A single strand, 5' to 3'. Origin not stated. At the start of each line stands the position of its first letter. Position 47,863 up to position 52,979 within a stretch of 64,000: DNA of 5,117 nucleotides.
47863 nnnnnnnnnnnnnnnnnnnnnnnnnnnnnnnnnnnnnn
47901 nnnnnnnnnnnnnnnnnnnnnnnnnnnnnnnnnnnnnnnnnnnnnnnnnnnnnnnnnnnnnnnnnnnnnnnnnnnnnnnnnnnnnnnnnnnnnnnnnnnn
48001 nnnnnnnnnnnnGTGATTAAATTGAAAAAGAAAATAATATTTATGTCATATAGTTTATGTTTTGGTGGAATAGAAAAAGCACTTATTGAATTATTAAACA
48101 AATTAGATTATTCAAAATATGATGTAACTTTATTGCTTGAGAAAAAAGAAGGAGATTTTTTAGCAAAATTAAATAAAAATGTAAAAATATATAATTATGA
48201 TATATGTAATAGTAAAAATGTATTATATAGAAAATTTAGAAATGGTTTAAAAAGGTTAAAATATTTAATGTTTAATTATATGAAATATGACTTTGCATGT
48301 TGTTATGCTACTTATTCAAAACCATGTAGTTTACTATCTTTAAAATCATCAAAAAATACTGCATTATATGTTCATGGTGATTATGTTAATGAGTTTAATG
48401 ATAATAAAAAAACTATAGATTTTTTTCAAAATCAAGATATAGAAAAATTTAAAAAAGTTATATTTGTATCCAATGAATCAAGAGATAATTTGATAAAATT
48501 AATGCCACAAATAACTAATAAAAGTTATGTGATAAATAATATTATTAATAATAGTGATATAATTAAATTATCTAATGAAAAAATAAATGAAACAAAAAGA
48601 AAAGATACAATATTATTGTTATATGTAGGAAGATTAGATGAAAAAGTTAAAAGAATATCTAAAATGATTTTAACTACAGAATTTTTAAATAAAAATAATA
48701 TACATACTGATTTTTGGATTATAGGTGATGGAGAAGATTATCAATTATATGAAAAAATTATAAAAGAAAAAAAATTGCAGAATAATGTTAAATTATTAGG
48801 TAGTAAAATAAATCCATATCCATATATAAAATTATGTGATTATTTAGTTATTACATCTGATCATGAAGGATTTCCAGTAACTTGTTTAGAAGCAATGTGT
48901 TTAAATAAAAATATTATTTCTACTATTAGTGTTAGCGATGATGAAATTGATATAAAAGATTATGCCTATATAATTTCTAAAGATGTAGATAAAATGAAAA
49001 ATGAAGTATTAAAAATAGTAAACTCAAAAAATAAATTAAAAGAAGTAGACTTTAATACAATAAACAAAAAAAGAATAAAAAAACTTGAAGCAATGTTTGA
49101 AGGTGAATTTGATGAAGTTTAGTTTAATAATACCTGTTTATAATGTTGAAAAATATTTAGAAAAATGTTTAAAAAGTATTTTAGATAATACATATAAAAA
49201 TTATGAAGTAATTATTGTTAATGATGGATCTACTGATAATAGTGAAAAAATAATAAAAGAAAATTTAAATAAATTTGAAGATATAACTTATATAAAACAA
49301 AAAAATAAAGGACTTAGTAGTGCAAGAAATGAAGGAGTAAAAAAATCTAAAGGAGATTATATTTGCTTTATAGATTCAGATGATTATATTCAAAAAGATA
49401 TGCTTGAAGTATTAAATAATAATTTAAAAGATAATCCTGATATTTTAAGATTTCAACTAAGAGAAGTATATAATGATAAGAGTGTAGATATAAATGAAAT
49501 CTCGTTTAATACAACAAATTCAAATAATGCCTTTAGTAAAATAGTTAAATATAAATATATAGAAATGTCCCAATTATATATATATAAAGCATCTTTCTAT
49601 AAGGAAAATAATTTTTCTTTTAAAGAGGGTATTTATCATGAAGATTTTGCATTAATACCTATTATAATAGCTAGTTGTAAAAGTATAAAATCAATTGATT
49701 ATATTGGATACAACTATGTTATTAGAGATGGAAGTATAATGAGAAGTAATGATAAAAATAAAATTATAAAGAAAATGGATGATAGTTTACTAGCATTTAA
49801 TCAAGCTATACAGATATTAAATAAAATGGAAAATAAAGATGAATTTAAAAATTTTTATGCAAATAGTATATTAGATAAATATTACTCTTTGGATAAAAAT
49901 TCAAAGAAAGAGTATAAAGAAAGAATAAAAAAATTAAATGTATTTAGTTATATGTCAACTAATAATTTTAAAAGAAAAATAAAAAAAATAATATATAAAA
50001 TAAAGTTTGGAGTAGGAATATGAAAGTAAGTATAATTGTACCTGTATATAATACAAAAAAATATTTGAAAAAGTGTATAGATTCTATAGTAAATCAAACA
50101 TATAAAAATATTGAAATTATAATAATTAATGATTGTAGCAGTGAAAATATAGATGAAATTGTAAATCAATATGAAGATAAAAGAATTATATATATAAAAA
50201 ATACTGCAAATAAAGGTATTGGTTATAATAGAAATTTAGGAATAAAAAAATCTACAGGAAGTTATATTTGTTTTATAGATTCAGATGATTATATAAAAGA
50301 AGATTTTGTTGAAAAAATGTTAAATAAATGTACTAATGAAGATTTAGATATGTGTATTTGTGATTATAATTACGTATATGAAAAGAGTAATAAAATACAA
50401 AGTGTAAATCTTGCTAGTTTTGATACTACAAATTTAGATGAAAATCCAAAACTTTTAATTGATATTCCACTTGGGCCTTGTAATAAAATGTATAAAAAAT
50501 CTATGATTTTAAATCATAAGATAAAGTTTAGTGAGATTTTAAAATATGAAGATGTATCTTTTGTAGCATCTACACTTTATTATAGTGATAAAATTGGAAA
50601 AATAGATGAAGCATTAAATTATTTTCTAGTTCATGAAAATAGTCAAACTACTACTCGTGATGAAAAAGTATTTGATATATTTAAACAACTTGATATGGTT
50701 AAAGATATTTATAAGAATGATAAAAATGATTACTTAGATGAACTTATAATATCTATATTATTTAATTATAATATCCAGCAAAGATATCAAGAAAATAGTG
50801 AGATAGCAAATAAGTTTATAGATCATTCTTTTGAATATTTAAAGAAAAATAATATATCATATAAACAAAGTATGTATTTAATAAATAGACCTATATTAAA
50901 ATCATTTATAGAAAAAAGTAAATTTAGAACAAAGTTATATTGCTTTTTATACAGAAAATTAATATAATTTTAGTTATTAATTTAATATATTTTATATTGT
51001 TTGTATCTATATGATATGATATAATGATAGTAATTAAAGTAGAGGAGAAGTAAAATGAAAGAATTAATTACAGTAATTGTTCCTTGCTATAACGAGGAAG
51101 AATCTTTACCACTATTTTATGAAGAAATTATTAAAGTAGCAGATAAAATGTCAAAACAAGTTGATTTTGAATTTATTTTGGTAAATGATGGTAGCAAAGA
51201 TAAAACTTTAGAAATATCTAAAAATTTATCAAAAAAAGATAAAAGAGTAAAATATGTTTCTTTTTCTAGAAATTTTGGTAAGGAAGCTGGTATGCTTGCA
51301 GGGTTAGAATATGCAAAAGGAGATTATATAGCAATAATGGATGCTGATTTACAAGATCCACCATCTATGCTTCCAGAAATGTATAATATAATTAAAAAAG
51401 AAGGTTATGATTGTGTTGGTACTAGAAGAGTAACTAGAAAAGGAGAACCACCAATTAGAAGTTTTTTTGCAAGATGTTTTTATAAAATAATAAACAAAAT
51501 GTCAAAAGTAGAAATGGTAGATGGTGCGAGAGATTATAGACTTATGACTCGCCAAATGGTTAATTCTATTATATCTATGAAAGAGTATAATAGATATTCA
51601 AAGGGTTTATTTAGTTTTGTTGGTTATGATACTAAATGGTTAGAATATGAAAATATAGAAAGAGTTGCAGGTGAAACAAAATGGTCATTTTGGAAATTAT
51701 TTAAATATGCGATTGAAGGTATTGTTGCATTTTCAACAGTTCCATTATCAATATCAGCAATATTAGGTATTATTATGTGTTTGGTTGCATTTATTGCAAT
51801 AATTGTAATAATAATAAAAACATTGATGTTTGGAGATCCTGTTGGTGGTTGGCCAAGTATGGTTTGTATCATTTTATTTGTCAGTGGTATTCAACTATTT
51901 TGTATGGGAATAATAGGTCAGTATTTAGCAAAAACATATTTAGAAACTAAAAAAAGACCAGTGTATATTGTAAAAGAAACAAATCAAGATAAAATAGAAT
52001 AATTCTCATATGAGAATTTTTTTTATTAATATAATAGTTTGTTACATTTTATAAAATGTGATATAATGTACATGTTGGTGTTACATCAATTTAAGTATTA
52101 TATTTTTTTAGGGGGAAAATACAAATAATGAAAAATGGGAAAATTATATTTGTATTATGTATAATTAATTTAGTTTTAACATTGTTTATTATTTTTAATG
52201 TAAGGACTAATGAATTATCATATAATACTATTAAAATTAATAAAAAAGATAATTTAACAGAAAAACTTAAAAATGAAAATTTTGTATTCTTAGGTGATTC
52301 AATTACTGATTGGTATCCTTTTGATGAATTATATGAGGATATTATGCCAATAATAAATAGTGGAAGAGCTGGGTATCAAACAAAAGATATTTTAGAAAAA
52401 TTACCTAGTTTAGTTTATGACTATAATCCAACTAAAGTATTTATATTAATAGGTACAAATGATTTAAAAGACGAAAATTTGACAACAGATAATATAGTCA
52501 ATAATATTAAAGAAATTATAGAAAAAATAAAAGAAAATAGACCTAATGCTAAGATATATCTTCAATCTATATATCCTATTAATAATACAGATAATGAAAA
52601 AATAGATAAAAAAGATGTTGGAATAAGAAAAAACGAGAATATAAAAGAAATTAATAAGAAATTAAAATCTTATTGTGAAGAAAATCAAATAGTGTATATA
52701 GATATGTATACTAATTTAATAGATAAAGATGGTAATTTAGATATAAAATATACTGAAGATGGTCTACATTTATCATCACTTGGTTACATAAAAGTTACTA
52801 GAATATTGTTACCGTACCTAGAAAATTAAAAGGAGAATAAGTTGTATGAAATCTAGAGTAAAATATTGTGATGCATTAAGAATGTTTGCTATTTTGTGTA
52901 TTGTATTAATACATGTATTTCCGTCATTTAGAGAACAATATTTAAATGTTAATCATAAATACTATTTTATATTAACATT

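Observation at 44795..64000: Composite glycopolymer locus mixing Wzy-type, ABC-exporter-type and Gtr-type machineries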

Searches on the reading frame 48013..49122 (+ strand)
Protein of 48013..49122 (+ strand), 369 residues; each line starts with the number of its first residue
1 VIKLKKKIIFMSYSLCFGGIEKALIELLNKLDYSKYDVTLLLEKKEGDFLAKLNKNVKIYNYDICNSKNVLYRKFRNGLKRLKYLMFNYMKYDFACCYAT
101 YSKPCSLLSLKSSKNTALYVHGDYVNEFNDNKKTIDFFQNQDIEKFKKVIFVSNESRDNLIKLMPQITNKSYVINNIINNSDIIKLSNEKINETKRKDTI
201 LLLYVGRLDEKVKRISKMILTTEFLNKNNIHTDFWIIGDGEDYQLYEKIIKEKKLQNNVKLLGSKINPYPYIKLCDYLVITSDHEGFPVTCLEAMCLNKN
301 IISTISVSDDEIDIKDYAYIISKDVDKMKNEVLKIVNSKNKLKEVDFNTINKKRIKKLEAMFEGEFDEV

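Call 5: search_protein_families(library=pfam, proteins=[window:48013-49122:+], max_evalue=0.01)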
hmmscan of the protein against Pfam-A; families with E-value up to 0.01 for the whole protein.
window:48013-49122:+ (369 aa): 3 families
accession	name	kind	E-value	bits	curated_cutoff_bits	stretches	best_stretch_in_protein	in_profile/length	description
PF00534.26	Glycos_transf_1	-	2.9e-19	69.7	26.4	1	192-344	8-164/172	Glycosyl transferases group 1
PF13692.12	Glyco_trans_1_4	-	2.3e-15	57.6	27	1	201-336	3-140/142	Glycosyl transferases group 1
PF13439.12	Glyco_transf_4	-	8.7e-07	29.6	28.5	1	17-179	1-167/170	Glycosyltransferase Family 4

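Call 11: search_protein_families(library=ncbifam, proteins=[window:48013-49122:+], max_evalue=0.001)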
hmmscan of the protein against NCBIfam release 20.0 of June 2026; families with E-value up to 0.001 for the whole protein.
window:48013-49122:+ (369 aa): 8 families
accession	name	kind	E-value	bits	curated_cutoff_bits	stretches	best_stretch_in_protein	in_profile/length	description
NF050063.1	ProtGlycPglJ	equivalog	3.8e-19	69.1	500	1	5-360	2-352/363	N-acetylgalactosamine-N,N'-diacetylbacillosaminyl-diphospho-undecaprenol 4-alpha-N-acetylgalactosaminyltransferase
TIGR03999.1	thiol_BshA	equivalog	2.7e-18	66.1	273.7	1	142-352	141-352/375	N-acetyl-alpha-D-glucosaminyl L-malate synthase BshA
TIGR03088.1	stp2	hypoth_equivalog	4.2e-16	59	409.05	1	6-340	2-340/374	TIGR03088 family PEP-CTERM/XrtA system glycosyltransferase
NF007396.0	PRK09922.1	equivalog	5.9e-15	55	385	1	5-343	2-331/361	lipopolysaccharide 1,6-galactosyltransferase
NF038295.1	EPS_HpsP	equivalog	6.6e-12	45.1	550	1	9-344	5-358/388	hormogonium polysaccharide biosynthesis glycosyltransferase HpsP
NF047684.1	TeichurnBiosyTuaC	equivalog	6.9e-10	38.4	550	1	111-346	130-362/391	teichuronic acid biosynthesis protein TuaC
NF041876.1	EPS_EpsE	equivalog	8.4e-10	38.4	400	1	187-341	201-364/389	exopolysaccharide biosynthesis GT4 family glycosyltransferase EpsE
NF047880.1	glyco_SdgA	exception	4.7e-09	35.3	800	1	141-352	264-470/488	serine-aspartate repeat adhesin O-glycosyltransferase SdgA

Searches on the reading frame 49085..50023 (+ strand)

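Call 5: search_protein_families(library=pfam, proteins=[window:49085-50023:+], max_evalue=0.01)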
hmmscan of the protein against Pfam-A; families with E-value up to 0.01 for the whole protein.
window:49085-50023:+ (312 aa): 4 families
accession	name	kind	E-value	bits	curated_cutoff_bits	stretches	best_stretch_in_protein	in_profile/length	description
PF00535.33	Glycos_transf_2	-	6.1e-39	134.1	23.3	1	13-154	1-142/168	Glycosyl transferase family 2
PF10111.15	Glyco_tranf_2_2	-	7.2e-14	52.4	27.3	1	13-121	1-118/276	Glycosyltransferase like family 2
PF13641.12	Glyco_tranf_2_3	-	4.9e-13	50.1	27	1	12-119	3-115/230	Glycosyltransferase like family 2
PF13704.12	Glyco_tranf_2_4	-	0.0057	17.6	27.5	0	22-104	4-86/98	Glycosyl transferase family 2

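Call 11: search_protein_families(library=ncbifam, proteins=[window:49085-50023:+], max_evalue=0.001)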
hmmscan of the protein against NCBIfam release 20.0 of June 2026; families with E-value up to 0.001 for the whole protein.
window:49085-50023:+ (312 aa): 25 families
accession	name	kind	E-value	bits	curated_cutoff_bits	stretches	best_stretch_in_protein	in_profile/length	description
NF007482.0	PRK10073.1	equivalog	1.4e-40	139.4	423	1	10-247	6-251/334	glycosyltransferase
NF047683.1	TeichurnBiosyTuaG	equivalog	2.6e-22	79.7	400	1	12-137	8-134/252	teichuronic acid biosynthesis protein TuaG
TIGR03937.1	PgaC_IcaA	equivalog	1.7e-21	76.7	422.3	1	9-120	44-156/407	poly-beta-1,6-N-acetyl-D-glucosamine synthase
NF041875.1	EPS_EpsD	equivalog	2.6e-20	73.1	370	1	13-109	2-99/325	exopolysaccharide biosynthesis glycosyltransferase EpsD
NF038299.1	EPS_HpsN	equivalog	6.3e-19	68.1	425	1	11-183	2-176/317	hormogonium polysaccharide biosynthesis glycosyltransferase HpsN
TIGR03111.1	glyc2_xrt_Gpos1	hypoth_equivalog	7.6e-17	61.2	363.95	1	9-123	48-165/439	TIGR03111 family XrtG-associated glycosyltransferase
NF038302.1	EPS_HpsE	equivalog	2e-16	59.9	300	1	10-107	1-104/307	hormogonium polysaccharide biosynthesis glycosyltransferase HpsE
NF041394.1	GtaseAglG_Halo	equivalog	4e-16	59.2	440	1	10-111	1-104/304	glucosyl-dolichyl phosphate glucuronosyltransferase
TIGR04283.1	glyco_like_mftF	equivalog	1.3e-15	57.6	182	1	13-191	2-166/221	TIGR04283 family arsenosugar biosynthesis glycosyltransferase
NF053739.1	GlytfEpsEBac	equivalog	2.7e-15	56.1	450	1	11-108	2-101/265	glycosyltransferase EpsE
TIGR03965.1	mycofact_glyco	equivalog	5.6e-15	55.2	280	1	11-116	75-181/467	mycofactocin biosynthesis glycosyltransferase MftF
NF050050.1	ProtGlycPglI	equivalog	7.4e-14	51.8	500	1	11-187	3-178/306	GalNAc(5)-diNAcBac-PP-undecaprenol beta-1,3-glucosyltransferase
NF007453.0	PRK10018.1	equivalog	2.8e-11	43.6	382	1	12-110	8-107/280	colanic acid biosynthesis glycosyltransferase WcaA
TIGR04017.1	WcaA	equivalog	8.1e-11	42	495.75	1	12-111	7-107/279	colanic acid biosynthesis glycosyltransferase WcaA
TIGR04242.1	nodulat_NodC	equivalog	1e-10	41.1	550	1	12-116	50-158/395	chitooligosaccharide synthase NodC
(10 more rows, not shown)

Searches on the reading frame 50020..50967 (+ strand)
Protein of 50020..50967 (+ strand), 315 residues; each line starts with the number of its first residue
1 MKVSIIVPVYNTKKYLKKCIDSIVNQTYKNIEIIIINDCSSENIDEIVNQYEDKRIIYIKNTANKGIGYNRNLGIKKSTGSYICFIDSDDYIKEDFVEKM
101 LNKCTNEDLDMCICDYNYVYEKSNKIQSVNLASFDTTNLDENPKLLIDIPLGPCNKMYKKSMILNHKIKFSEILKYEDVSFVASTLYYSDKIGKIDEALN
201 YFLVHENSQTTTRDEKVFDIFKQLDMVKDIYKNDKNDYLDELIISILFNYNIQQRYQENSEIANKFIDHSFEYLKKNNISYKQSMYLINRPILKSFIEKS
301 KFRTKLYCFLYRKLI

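Call 5: search_protein_families(library=pfam, proteins=[window:50020-50967:+], max_evalue=0.01)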
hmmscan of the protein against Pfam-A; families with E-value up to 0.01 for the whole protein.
window:50020-50967:+ (315 aa): 3 families
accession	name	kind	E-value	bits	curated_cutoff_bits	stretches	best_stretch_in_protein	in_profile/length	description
PF00535.33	Glycos_transf_2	-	1.7e-38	132.6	23.3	1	4-145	1-146/168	Glycosyl transferase family 2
PF10111.15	Glyco_tranf_2_2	-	1.5e-14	54.6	27.3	1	4-127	1-135/276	Glycosyltransferase like family 2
PF13641.12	Glyco_tranf_2_3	-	3.4e-08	34.2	27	1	3-102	3-109/230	Glycosyltransferase like family 2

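Call 11: search_protein_families(library=ncbifam, proteins=[window:50020-50967:+], max_evalue=0.001)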
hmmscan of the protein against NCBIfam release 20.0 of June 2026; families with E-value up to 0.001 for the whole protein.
window:50020-50967:+ (315 aa): 24 families
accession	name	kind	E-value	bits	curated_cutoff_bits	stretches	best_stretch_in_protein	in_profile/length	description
NF007482.0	PRK10073.1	equivalog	1e-34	120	423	2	2-128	7-134/334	glycosyltransferase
NF047683.1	TeichurnBiosyTuaG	equivalog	1.4e-27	96.9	400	1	2-129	7-136/252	teichuronic acid biosynthesis protein TuaG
NF041394.1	GtaseAglG_Halo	equivalog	2.2e-19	69.8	440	1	1-108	1-111/304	glucosyl-dolichyl phosphate glucuronosyltransferase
NF050050.1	ProtGlycPglI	equivalog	9.4e-17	61.3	500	1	2-221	3-220/306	GalNAc(5)-diNAcBac-PP-undecaprenol beta-1,3-glucosyltransferase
TIGR04017.1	WcaA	equivalog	1e-15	58.1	495.75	1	3-121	7-127/279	colanic acid biosynthesis glycosyltransferase WcaA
NF007453.0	PRK10018.1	equivalog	1.1e-15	58.1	382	1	3-119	8-126/280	colanic acid biosynthesis glycosyltransferase WcaA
TIGR03937.1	PgaC_IcaA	equivalog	1.1e-15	57.5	422.3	1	2-107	46-153/407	poly-beta-1,6-N-acetyl-D-glucosamine synthase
NF053739.1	GlytfEpsEBac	equivalog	1.1e-15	57.3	450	1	2-101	2-104/265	glycosyltransferase EpsE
NF041875.1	EPS_EpsD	equivalog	1.2e-14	54.4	370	1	3-103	1-103/325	exopolysaccharide biosynthesis glycosyltransferase EpsD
NF038302.1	EPS_HpsE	equivalog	4e-14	52.3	300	1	2-101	2-108/307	hormogonium polysaccharide biosynthesis glycosyltransferase HpsE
NF038299.1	EPS_HpsN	equivalog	8.7e-14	51.2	425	1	2-103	2-105/317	hormogonium polysaccharide biosynthesis glycosyltransferase HpsN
TIGR03111.1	glyc2_xrt_Gpos1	hypoth_equivalog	1.1e-13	50.8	363.95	1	2-112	50-164/439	TIGR03111 family XrtG-associated glycosyltransferase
TIGR03965.1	mycofact_glyco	equivalog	6.3e-13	48.4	280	1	2-103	75-178/467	mycofactocin biosynthesis glycosyltransferase MftF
TIGR04242.1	nodulat_NodC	equivalog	3.3e-12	46.1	550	1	2-109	49-161/395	chitooligosaccharide synthase NodC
TIGR04283.1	glyco_like_mftF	equivalog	5.3e-12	45.8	182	1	3-107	1-100/221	TIGR04283 family arsenosugar biosynthesis glycosyltransferase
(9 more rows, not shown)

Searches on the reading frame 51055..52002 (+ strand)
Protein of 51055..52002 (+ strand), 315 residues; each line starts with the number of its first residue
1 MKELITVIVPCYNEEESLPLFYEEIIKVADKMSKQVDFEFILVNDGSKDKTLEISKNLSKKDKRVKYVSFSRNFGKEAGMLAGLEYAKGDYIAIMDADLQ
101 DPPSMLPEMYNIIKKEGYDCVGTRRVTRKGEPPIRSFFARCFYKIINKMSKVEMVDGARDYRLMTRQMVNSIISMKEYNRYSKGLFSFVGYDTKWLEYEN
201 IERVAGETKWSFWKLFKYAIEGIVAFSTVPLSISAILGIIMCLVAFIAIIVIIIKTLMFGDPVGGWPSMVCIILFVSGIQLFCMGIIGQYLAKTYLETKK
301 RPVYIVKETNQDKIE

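Call 5: search_protein_families(library=pfam, proteins=[window:51055-52002:+], max_evalue=0.01)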
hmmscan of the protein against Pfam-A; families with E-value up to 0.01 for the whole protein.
window:51055-52002:+ (315 aa): 4 families
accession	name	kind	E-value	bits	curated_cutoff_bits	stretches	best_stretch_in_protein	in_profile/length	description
PF00535.33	Glycos_transf_2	-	2e-36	125.9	23.3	1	6-170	1-165/168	Glycosyl transferase family 2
PF13641.12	Glyco_tranf_2_3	-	9.7e-11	42.5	27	1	5-130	3-128/230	Glycosyltransferase like family 2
PF10111.15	Glyco_tranf_2_2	-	2.1e-09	37.7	27.3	1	6-114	1-107/276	Glycosyltransferase like family 2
PF12804.13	NTP_transf_3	-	0.0066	17.1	27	0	64-145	59-140/160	MobA-like NTP transferase domain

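Call 11: search_protein_families(library=ncbifam, proteins=[window:51055-52002:+], max_evalue=0.001)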
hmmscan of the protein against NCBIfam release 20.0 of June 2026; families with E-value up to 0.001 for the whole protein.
window:51055-52002:+ (315 aa): 20 families
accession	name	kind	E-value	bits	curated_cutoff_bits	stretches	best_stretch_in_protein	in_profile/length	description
NF047588.1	GlcsyltransPgfSStrep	equivalog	2.1e-101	339.2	500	1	5-311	3-307/308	glycosyltransferase PgfS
NF007986.1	PRK10714.1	equivalog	1.6e-47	162.1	529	1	5-309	8-311/316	undecaprenyl-phosphate 4-deoxy-4-formamido-L-arabinose transferase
TIGR03937.1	PgaC_IcaA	equivalog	2e-17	63.3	422.3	1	3-98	45-135/407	poly-beta-1,6-N-acetyl-D-glucosamine synthase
NF007482.0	PRK10073.1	equivalog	4e-15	55.6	423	1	3-120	6-117/334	glycosyltransferase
NF047683.1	TeichurnBiosyTuaG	equivalog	1.5e-14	54.3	400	1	2-119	5-117/252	teichuronic acid biosynthesis protein TuaG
TIGR04283.1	glyco_like_mftF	equivalog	6.7e-11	42.2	182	1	5-119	1-103/221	TIGR04283 family arsenosugar biosynthesis glycosyltransferase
NF041875.1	EPS_EpsD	equivalog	7.9e-10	38.6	370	1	6-149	2-139/325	exopolysaccharide biosynthesis glycosyltransferase EpsD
NF050050.1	ProtGlycPglI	equivalog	1.1e-09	38.1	500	1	4-121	3-115/306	GalNAc(5)-diNAcBac-PP-undecaprenol beta-1,3-glucosyltransferase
NF058614.1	PPMAGASynPpgS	equivalog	1.2e-08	34.7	370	1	7-172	4-165/226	polyprenyl-phospho-N-acetylgalactosaminyl synthase PpgS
NF053739.1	GlytfEpsEBac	equivalog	3.9e-08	32.6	450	1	5-126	3-121/265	glycosyltransferase EpsE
TIGR04242.1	nodulat_NodC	equivalog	4.1e-08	32.6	550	1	5-98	50-141/395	chitooligosaccharide synthase NodC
TIGR03965.1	mycofact_glyco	equivalog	2.9e-07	29.7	280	1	5-127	76-193/467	mycofactocin biosynthesis glycosyltransferase MftF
TIGR04182.1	glyco_TIGR04182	equivalog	5.9e-07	29.2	325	1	5-171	2-158/293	S-layer glycoprotein N-glycosyltransferase AglJ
NF010496.0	PRK13915.1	equivalog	8.1e-07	28.4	262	1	3-106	31-134/307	glucosyl-3-phosphoglycerate synthase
NF038302.1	EPS_HpsE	equivalog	1.2e-06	27.8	300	1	5-103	3-101/307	hormogonium polysaccharide biosynthesis glycosyltransferase HpsE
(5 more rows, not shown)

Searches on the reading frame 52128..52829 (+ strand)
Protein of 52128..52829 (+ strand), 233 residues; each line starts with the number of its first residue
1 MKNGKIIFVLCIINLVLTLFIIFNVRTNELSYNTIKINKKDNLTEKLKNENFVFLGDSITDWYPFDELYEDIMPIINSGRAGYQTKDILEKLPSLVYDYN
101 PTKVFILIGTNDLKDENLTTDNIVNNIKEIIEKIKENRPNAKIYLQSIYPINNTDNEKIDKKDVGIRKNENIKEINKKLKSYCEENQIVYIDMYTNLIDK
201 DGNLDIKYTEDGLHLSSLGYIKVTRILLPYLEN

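Call 5: search_protein_families(library=pfam, proteins=[window:52128-52829:+], max_evalue=0.01)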
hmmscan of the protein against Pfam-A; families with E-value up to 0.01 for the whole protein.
window:52128-52829:+ (233 aa): 4 families
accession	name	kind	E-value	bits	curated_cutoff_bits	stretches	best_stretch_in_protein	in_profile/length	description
PF13472.12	Lipase_GDSL_2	-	3.5e-23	83.5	32.9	1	54-220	1-176/178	GDSL-like Lipase/Acylhydrolase family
PF00657.28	Lipase_GDSL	-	4.8e-13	50.2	23.6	1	54-224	3-205/208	GDSL-like Lipase/Acylhydrolase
PF14606.12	Lipase_GDSL_3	-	0.00033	21.4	27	1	117-228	70-174/178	GDSL-like Lipase/Acylhydrolase family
PF04311.20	DUF459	-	0.0096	15.7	27.2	0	169-209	125-165/197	Protein of unknown function (DUF459)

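Call 11: search_protein_families(library=ncbifam, proteins=[window:52128-52829:+], max_evalue=0.001)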
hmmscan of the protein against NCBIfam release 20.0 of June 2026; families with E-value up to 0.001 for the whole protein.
window:52128-52829:+ (233 aa): 2 families
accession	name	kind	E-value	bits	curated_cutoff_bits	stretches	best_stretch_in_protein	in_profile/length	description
NF042968.1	AcxylEst_AxeA1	equivalog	1.7e-07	29.9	700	1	98-226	341-458/459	acetylxylan esterase AxeA1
NF007819.1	PRK10528.1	equivalog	2.6e-05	24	270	1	73-140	65-131/210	multifunctional acyl-CoA thioesterase I/protease I/lysophospholipase L1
